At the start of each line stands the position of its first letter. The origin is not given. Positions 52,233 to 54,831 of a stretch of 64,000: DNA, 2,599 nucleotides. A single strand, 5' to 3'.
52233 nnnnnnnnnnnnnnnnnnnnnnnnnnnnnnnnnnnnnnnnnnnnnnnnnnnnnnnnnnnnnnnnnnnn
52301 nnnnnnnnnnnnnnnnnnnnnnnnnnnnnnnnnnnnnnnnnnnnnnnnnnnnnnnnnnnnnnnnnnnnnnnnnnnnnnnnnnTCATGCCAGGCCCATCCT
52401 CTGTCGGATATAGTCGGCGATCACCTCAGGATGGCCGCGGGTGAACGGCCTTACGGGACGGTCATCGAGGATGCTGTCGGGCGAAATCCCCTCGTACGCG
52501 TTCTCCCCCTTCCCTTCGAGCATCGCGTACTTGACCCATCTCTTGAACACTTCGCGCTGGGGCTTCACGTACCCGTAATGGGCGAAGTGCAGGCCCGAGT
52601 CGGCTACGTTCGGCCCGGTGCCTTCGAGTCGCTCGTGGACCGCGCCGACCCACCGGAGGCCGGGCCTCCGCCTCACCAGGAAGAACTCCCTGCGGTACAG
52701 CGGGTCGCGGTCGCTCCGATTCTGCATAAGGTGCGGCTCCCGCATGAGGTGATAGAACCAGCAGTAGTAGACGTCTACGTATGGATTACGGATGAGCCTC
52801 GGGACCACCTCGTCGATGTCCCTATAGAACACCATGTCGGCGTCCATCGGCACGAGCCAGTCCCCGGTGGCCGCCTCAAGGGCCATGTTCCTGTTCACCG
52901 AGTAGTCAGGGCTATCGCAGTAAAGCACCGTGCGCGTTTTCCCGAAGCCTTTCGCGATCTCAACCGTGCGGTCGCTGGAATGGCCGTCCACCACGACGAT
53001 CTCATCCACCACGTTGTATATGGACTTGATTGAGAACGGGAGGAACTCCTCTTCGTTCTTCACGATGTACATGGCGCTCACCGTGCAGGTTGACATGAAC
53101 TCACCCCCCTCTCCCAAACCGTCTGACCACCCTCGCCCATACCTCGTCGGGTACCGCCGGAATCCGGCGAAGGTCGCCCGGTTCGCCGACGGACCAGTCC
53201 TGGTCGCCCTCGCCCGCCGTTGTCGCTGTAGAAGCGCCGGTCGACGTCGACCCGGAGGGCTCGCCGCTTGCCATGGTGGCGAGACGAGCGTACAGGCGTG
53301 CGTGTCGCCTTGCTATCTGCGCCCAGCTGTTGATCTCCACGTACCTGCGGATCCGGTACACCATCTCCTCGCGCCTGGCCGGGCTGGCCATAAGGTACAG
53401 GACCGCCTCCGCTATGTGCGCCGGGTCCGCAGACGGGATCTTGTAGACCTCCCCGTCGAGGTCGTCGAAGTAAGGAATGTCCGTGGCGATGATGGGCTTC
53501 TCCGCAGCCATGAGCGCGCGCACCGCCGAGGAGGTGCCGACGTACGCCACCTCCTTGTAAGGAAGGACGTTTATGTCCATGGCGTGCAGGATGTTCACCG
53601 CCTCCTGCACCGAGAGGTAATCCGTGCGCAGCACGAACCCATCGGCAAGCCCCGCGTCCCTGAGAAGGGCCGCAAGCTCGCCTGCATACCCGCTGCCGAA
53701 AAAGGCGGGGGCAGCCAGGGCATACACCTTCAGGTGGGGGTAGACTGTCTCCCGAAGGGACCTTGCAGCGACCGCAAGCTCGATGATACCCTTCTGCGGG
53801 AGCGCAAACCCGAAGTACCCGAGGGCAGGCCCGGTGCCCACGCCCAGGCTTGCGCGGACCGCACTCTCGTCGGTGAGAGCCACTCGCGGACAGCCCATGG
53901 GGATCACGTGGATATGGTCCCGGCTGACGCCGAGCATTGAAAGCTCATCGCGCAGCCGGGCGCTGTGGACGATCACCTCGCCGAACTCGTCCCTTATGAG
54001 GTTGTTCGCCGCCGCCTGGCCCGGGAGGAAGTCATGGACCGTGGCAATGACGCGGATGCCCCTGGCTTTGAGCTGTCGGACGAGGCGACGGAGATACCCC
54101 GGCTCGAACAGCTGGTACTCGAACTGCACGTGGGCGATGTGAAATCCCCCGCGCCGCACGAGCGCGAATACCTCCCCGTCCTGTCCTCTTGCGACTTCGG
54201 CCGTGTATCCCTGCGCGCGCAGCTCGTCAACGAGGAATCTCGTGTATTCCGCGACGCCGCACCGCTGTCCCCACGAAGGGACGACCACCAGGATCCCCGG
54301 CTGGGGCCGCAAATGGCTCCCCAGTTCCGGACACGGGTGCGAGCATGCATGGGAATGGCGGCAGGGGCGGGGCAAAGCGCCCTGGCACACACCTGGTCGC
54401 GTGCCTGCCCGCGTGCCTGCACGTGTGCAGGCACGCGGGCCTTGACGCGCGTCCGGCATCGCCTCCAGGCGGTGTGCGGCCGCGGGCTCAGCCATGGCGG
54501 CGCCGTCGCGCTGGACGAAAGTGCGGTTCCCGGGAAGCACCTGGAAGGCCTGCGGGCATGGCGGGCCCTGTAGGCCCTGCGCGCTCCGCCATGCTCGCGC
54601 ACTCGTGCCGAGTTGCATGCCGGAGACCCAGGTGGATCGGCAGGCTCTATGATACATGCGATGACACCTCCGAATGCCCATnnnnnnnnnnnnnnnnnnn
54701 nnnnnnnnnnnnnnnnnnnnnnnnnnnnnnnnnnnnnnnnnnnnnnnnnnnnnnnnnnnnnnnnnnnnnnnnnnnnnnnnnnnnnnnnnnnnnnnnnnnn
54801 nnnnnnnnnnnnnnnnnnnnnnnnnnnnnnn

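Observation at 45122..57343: Glycosyltransferase cluster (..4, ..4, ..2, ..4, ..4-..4 fusion) interleaved with DUF3794 genes and near GDP-sugar synthesis genes: candidate spore-surface glycan locus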

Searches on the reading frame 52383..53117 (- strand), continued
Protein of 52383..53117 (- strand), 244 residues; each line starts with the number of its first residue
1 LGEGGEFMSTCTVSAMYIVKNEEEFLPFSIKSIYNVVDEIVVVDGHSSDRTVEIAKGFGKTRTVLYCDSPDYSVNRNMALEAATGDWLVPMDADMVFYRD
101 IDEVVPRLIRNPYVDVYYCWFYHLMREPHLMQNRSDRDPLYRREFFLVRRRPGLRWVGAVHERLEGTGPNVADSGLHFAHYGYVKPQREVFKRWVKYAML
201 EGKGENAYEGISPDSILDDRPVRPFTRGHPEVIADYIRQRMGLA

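Call 73: find_encoding_contigs(protein=P0134, flank=10000, max_places=1)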
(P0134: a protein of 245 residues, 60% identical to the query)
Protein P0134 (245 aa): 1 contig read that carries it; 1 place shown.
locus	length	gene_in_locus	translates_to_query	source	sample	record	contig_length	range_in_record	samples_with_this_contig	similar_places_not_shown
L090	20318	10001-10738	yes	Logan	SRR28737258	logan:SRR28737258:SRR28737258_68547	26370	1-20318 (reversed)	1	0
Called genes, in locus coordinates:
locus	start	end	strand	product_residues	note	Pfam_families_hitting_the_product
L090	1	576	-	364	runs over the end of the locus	PF25919:BSH_CusB (faint), PF00364:Biotin_lipoyl (faint), PF25917:BSH_RND, PF25973:BSH_CzcB (weak), PF25954:Beta-barrel_RND_2, PF25967:RND-MFP_C, PF25975:CzcB_C, PF25989:YknX_C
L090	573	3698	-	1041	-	PF00873:ACR_tran, PF03176:MMPL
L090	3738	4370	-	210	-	PF00440:TetR_N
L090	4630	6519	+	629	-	PF00920:ILVD_EDD_N, PF24877:ILV_EDD_C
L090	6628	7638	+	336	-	PF13439:Glyco_transf_4 (weak), PF13579:Glyco_trans_4_4 (weak), PF00534:Glycos_transf_1, PF13692:Glyco_trans_1_4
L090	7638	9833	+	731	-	PF12673:SipL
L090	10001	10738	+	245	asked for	PF00535:Glycos_transf_2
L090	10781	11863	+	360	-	PF20706:GT4-conflict, PF13692:Glyco_trans_1_4, PF00534:Glycos_transf_1, PF13524:Glyco_trans_1_2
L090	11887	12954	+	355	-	PF13439:Glyco_transf_4 (weak), PF13579:Glyco_trans_4_4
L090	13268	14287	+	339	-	PF13439:Glyco_transf_4 (faint), PF00534:Glycos_transf_1 (faint), PF13692:Glyco_trans_1_4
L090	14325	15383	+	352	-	PF00483:NTP_transferase, PF12804:NTP_transf_3, PF25084:LbH_EIF2B (faint), PF25087:GMPPB_C (weak)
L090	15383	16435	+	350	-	PF13439:Glyco_transf_4 (faint), PF13692:Glyco_trans_1_4, PF00534:Glycos_transf_1, PF13524:Glyco_trans_1_2 (weak)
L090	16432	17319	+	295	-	PF13641:Glyco_tranf_2_3, PF00535:Glycos_transf_2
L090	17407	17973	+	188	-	PF00578:AhpC-TSA, PF08534:Redoxin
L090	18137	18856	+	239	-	PF00535:Glycos_transf_2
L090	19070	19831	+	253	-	PF00483:NTP_transferase, PF12804:NTP_transf_3 (weak)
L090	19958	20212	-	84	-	-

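Call 74: find_encoding_contigs(protein=P0141, flank=10000, max_places=1)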
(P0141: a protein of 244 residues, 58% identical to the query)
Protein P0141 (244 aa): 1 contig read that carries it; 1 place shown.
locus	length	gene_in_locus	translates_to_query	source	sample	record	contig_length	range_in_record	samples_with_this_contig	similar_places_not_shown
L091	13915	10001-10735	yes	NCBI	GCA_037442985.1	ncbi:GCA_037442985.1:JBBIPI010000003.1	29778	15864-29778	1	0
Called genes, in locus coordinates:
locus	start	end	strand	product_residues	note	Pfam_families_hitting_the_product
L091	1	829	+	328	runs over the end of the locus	PF13579:Glyco_trans_4_4 (weak), PF00534:Glycos_transf_1, PF13692:Glyco_trans_1_4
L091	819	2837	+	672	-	PF12673:SipL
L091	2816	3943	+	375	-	PF13439:Glyco_transf_4, PF13579:Glyco_trans_4_4, PF20706:GT4-conflict, PF00534:Glycos_transf_1, PF13692:Glyco_trans_1_4, PF13524:Glyco_trans_1_2 (weak)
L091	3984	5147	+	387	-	PF13439:Glyco_transf_4, PF00534:Glycos_transf_1, PF13692:Glyco_trans_1_4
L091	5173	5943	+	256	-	PF00483:NTP_transferase, PF12804:NTP_transf_3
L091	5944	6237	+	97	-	PF25087:GMPPB_C (faint)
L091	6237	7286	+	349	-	PF13439:Glyco_transf_4 (faint), PF13692:Glyco_trans_1_4, PF00534:Glycos_transf_1, PF13524:Glyco_trans_1_2 (weak)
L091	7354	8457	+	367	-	PF01041:DegT_DnrJ_EryC1, PF01212:Beta_elim_lyase, PF00155:Aminotran_1_2 (weak)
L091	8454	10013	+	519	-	PF00132:Hexapep (weak), PF25084:LbH_EIF2B (weak), PF25087:GMPPB_C (faint), PF00132:Hexapep (weak), PF14602:Hexapep_2 (weak), PF00132:Hexapep (weak), PF01408:GFO_IDH_MocA, PF22725:GFO_IDH_MocA_C3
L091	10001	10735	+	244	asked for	PF00535:Glycos_transf_2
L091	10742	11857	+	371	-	PF13524:Glyco_trans_1_2 (faint), PF20706:GT4-conflict, PF00534:Glycos_transf_1, PF13692:Glyco_trans_1_4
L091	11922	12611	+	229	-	PF00535:Glycos_transf_2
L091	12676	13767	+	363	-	PF13439:Glyco_transf_4, PF13692:Glyco_trans_1_4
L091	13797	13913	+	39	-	?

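Call 75: find_encoding_contigs(protein=P0151, flank=10000, max_places=1)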
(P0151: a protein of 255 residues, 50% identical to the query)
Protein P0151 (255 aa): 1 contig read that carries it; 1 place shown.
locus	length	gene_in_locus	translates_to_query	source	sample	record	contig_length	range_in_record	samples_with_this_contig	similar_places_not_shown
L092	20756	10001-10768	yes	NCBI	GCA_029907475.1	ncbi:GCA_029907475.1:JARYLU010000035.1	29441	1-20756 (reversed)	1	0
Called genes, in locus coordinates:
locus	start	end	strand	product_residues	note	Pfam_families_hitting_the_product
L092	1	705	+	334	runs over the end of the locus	PF25819:Nal1_C (faint)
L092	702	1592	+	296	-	PF01734:Patatin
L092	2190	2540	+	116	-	-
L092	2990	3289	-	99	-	-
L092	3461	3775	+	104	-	PF02575:YbaB_DNA_bd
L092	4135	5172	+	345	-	PF13439:Glyco_transf_4, PF13579:Glyco_trans_4_4 (weak), PF13692:Glyco_trans_1_4, PF13524:Glyco_trans_1_2 (weak), PF00534:Glycos_transf_1, PF20706:GT4-conflict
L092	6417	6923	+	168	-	-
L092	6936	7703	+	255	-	PF00535:Glycos_transf_2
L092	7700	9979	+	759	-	PF13439:Glyco_transf_4 (faint), PF13579:Glyco_trans_4_4 (faint), PF00534:Glycos_transf_1, PF13692:Glyco_trans_1_4, PF20706:GT4-conflict (weak), PF13692:Glyco_trans_1_4 (weak)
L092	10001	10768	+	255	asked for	PF00535:Glycos_transf_2, PF10111:Glyco_tranf_2_2 (weak)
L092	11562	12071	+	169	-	PF00852:Glyco_transf_10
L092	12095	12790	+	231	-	PF00535:Glycos_transf_2, PF10111:Glyco_tranf_2_2 (faint), PF02709:Glyco_transf_7C (weak)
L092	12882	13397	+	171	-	-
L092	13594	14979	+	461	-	PF01041:DegT_DnrJ_EryC1, PF01053:Cys_Met_Meta_PP (weak)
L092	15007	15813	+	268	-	PF00483:NTP_transferase, PF12804:NTP_transf_3 (weak)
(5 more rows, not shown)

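Call 95: predict_structure(alignment_id=A3)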
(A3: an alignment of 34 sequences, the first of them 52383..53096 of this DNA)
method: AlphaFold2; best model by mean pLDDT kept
length: 237 residues; sequences in the alignment: 34
mean_pLDDT: 96.3   pTM: 0.92
mean pLDDT of the five models: 96.3, 96.3, 95.9, 95.8, 95.7
residues with pLDDT >= 90: 229; 70-90: 4; 50-70: 3; < 50: 1
segments of 3 or more residues with pLDDT < 50: none
pLDDT, mean of each block of 10 residues (from residue 1): 88 97 99 97 98 98 96 98 98 98 98 98 97 97 98 95 98 97 95 95 96 96 98 82
secondary structure, 60 per line:
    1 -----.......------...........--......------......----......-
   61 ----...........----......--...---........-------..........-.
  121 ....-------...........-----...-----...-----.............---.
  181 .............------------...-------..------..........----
elements in order: E6-12 H19-29 E32-37 H44-49 E54-59 H65-75 E80-85 E88-90 H94-101 E109-118 E120-124 E135-142 E148-150 E156-158 E164-176 H180-193 H224-233

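Call 98: fold_search(model_id=the predicted structure, library=pdb)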
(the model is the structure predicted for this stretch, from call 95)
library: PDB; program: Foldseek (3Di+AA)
matches with E <= 10: 1693; with E <= 0.001: 328
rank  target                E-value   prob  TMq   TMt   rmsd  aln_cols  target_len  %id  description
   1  7msp_B                5.1e-14  1.00  0.60  0.44   8.3       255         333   20  SunS glycosin S-glycosyltransferase (released 2022-04-13)
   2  7msp_A                7.8e-14  1.00  0.59  0.43   8.3       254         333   20  SunS glycosin S-glycosyltransferase (released 2022-04-13)
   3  7msn_A                1.0e-13  1.00  0.59  0.35   8.3       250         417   19  SunS glycosin S-glycosyltransferase (released 2022-04-13)
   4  7msk_A                5.7e-13  1.00  0.61  0.37   5.7       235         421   21  ThuS glycosin S-glycosyltransferase (released 2022-04-13)
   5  7msk_B                1.1e-12  1.00  0.61  0.37  10.8       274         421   20  ThuS glycosin S-glycosyltransferase (released 2022-04-13)
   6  7msn_B                1.3e-12  1.00  0.63  0.38   3.6       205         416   21  SunS glycosin S-glycosyltransferase (released 2022-04-13)
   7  6p61_B                1.8e-09  1.00  0.51  0.61   4.9       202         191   19  Structure of a Glycosyltransferase from Leptospira borgpetersenii serovar Hardjo-bovis (strain JB197) (released 2019-07-10)
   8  9jn3_A                2.1e-09  1.00  0.52  0.43   6.8       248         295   15  Crystal structure of AvpGT in complex with Ara-A (released 2025-01-29)
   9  8vh8_A                2.6e-09  1.00  0.52  0.25  10.9       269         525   16  Crystal structure of heparosan synthase 2 from Pasteurella multocida at 2.85 A (released 2024-09-04)
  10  8viw_A                3.4e-09  1.00  0.54  0.25  10.6       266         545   16  Cryo-EM structure of heparosan synthase 2 from Pasteurella multocida with polysaccharide in the GlcNAc-T active site (released 2024-07-24)
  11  6p61_C                4.6e-09  1.00  0.52  0.64   4.5       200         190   20  Structure of a Glycosyltransferase from Leptospira borgpetersenii serovar Hardjo-bovis (strain JB197) (released 2019-07-10)
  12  6p61_A                4.9e-09  1.00  0.44  0.53   4.7       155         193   24  Structure of a Glycosyltransferase from Leptospira borgpetersenii serovar Hardjo-bovis (strain JB197) (released 2019-07-10)
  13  8vh8_D                7.6e-09  1.00  0.53  0.26  10.9       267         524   16  Crystal structure of heparosan synthase 2 from Pasteurella multocida at 2.85 A (released 2024-09-04)
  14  8vh7_B                8.6e-09  1.00  0.53  0.26  10.6       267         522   16  Crystal structure of heparosan synthase 2 from Pasteurella multocida at 1.98 A (released 2024-07-24)
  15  8vh8_B                1.1e-08  1.00  0.52  0.25  10.9       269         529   16  Crystal structure of heparosan synthase 2 from Pasteurella multocida at 2.85 A (released 2024-09-04)
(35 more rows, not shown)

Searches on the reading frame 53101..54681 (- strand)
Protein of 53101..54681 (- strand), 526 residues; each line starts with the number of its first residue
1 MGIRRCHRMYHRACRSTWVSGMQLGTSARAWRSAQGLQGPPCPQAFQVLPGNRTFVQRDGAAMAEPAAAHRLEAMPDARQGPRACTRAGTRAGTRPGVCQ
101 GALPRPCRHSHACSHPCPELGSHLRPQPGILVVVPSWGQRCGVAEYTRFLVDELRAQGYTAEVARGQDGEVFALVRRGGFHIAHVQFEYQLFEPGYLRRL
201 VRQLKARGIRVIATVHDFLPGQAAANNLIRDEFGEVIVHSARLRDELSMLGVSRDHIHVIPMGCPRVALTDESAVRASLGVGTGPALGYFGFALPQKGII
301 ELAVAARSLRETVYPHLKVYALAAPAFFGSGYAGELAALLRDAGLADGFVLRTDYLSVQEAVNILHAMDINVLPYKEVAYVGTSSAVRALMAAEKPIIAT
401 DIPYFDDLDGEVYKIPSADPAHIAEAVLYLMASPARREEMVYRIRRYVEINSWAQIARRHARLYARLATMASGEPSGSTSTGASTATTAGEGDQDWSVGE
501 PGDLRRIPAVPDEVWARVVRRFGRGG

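Call 4: search_protein_families(library=pfam, proteins=[window:53101-54681:-], max_evalue=0.01)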
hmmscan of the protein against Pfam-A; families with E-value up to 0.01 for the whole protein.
window:53101-54681:- (526 aa): 3 families
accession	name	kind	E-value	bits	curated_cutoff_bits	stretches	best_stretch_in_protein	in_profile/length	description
PF13692.12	Glyco_trans_1_4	-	5.6e-09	36.8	27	1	287-432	4-141/142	Glycosyl transferases group 1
PF13439.12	Glyco_transf_4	-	4.4e-08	33.8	28.5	1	173-263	66-165/170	Glycosyltransferase Family 4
PF13579.12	Glyco_trans_4_4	-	1.5e-06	29.1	29.7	2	173-263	65-158/158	Glycosyl transferase 4-like domain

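Call 6: search_protein_families(library=ncbifam, proteins=[window:53101-54681:-], max_evalue=0.001)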
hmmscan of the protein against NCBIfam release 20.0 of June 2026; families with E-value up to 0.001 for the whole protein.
window:53101-54681:- (526 aa): 3 families
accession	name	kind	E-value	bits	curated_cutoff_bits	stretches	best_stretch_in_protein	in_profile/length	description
TIGR04047.1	MSMEG_0565_glyc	hypoth_equivalog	4e-07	29.5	259.85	1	271-465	180-372/373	MSMEG_0565 family glycosyltransferase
TIGR04063.1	stp3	hypoth_equivalog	9.9e-06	24.7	442.05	1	235-468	160-396/397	TIGR04063 family PEP-CTERM/XrtA system glycosyltransferase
TIGR03088.1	stp2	hypoth_equivalog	2.8e-05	23.4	409.05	1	334-466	242-372/374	TIGR03088 family PEP-CTERM/XrtA system glycosyltransferase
